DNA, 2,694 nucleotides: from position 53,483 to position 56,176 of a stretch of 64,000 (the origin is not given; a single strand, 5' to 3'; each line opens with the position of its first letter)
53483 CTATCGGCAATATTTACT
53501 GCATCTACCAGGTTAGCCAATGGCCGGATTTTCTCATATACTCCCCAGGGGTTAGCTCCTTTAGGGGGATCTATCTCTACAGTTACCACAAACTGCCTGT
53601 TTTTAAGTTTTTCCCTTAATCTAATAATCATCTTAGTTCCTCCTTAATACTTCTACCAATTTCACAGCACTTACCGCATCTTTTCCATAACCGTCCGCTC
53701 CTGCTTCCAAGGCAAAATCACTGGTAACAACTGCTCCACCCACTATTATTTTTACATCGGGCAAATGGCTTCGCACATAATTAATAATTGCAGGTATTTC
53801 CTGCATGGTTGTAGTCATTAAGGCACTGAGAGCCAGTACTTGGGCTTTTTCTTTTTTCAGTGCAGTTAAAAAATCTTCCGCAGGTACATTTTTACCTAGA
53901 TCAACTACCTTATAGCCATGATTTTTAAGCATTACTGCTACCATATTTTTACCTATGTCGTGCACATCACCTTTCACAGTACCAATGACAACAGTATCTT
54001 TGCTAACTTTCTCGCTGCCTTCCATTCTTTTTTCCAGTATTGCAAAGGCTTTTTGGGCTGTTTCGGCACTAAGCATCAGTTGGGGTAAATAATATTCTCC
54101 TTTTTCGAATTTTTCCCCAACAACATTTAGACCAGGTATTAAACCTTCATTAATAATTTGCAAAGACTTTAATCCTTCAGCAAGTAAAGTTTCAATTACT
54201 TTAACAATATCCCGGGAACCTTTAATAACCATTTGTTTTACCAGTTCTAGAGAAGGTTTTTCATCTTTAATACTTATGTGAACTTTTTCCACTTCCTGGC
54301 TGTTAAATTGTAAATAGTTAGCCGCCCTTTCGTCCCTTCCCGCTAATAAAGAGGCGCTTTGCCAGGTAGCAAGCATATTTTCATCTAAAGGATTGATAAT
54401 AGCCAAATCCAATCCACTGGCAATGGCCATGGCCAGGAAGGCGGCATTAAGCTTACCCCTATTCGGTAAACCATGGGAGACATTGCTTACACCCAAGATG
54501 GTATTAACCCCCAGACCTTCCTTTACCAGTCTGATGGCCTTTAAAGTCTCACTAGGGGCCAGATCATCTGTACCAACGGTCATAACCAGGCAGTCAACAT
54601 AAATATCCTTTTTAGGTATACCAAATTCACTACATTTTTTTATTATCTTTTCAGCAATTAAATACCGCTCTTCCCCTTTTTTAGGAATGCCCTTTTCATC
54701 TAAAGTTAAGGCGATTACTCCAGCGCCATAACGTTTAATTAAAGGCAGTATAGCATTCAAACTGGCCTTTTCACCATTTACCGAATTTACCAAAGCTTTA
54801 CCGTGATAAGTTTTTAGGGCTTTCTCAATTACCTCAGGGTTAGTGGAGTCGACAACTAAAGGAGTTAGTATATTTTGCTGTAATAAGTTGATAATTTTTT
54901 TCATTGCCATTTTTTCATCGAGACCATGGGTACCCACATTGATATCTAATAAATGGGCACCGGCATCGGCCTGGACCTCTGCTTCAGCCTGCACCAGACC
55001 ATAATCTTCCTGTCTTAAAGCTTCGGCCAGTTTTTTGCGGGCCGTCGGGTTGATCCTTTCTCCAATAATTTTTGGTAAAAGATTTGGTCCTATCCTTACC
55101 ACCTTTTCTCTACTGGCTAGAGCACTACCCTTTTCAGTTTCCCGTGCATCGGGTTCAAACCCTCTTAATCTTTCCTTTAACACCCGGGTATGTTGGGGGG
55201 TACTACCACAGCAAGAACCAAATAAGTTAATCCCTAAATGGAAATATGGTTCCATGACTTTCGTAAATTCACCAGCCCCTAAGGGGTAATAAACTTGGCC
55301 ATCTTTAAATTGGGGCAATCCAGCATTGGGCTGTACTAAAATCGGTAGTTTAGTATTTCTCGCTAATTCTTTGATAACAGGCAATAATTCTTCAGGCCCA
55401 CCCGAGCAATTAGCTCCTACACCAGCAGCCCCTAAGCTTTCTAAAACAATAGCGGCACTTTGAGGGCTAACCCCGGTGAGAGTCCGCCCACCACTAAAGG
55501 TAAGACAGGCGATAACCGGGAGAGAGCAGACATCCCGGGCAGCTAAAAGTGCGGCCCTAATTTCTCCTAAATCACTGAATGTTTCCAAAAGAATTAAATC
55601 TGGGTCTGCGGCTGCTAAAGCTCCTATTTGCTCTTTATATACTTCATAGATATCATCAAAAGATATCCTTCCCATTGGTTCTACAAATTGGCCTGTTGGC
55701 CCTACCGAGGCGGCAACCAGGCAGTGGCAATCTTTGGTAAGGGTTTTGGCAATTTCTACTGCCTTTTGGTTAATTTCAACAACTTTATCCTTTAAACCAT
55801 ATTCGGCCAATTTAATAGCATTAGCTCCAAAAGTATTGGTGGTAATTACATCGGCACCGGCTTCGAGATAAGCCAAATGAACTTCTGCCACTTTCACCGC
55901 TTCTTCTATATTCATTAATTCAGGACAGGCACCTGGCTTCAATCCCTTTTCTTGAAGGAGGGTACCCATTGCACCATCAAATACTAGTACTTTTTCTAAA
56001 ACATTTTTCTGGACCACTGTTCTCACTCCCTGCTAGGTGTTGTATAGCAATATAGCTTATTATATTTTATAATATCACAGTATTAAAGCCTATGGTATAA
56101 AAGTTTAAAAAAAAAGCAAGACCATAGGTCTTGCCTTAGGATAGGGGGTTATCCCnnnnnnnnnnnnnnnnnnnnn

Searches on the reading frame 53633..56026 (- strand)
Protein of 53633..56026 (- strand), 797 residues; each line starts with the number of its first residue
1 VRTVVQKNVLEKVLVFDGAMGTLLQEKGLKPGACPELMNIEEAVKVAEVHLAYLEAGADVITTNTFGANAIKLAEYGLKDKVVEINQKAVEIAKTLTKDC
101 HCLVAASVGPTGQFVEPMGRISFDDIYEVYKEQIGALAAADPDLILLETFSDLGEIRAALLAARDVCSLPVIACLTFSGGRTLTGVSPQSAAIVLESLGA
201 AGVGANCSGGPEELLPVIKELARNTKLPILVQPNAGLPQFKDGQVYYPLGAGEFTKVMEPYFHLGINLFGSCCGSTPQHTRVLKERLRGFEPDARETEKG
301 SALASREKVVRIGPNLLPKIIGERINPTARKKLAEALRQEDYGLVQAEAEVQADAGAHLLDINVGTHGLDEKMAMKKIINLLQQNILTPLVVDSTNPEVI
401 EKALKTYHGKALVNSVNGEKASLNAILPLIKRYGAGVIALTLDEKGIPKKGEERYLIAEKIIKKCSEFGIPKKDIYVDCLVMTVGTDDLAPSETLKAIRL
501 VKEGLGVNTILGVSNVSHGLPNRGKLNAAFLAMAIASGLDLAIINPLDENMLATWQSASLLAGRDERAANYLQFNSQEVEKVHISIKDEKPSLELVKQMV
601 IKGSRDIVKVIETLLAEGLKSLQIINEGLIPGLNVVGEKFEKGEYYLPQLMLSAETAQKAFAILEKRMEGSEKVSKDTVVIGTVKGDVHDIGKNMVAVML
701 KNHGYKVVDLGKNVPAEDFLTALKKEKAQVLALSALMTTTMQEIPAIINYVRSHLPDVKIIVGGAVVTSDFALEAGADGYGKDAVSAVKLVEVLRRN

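Call 12: find_encoding_contigs(protein=window:53633-56026:-, flank=10000, max_places=2)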
Protein window:53633-56026:- (797 aa): no gene with exactly this product is on record in the collection.

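Call 15: search_protein_families(library=ncbifam, proteins=[window:53633-56026:-], max_evalue=0.00001)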
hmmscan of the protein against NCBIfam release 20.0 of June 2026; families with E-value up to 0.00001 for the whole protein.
window:53633-56026:- (797 aa): 18 families
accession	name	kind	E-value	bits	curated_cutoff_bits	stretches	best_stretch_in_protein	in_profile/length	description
TIGR02082.1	metH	equivalog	9.6e-158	526.9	1010.85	1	11-792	3-855/1182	methionine synthase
NF007024.0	PRK09490.1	equivalog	3.6e-119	399.3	1497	1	4-767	11-842/1234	methionine synthase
NF005719.0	PRK07535.1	domain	6.2e-85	284.6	259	1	320-578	3-261/268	methyltetrahydrofolate:corrinoid/iron-sulfur protein methyltransferase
NF006396.0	PRK08645.1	equivalog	2.2e-82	277.1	453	1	7-300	6-297/611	bifunctional homocysteine S-methyltransferase/methylenetetrahydrofolate reductase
NF005718.0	PRK07534.1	equivalog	7.2e-60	203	338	1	12-296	14-303/337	betaine--homocysteine S-methyltransferase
NF047996.1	corrin_MtgC_2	exception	4.7e-54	183.1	370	1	597-794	9-209/212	glycine betaine-specific corrinoid protein MtgC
TIGR02370.1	pyl_corrinoid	subfamily_domain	3.1e-50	170.3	215.3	1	603-786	10-196/197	methyltransferase cognate corrinoid protein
NF041607.1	dimeth_corrin_MtbC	equivalog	4.5e-47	160.2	350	1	607-790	13-198/203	dimethylamine corrinoid protein MtbC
NF040669.1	MtaC2_Meth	equivalog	9.1e-45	153.1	450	1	583-794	34-245/267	methanol--corrinoid protein MtaC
NF047995.1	corrinoid_MtgC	exception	3.8e-43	147.5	310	1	594-792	6-210/215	glycine betaine-specific corrinoid protein MtgC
NF040758.1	CODH_ACS_meth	exception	7.6e-40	136.9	370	1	320-573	6-260/261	carbon monoxide dehydrogenase/acetyl-CoA synthase methytransferase subunit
NF040655.1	MtaC_Meth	equivalog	9.3e-39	133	420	1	595-794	38-237/253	methanol--corrinoid protein MtaC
NF007020.0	PRK09485.1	equivalog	1.7e-31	109.5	215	1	11-287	11-303/306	homocysteine S-methyltransferase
NF002612.0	PRK02261.1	equivalog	1.4e-13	50.6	110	1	676-769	3-97/148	methylaspartate mutase subunit S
NF052513.1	TransRegCarH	equivalog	3.1e-11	43.1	400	1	612-777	100-261/274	HTH-type transcriptional repressor CarH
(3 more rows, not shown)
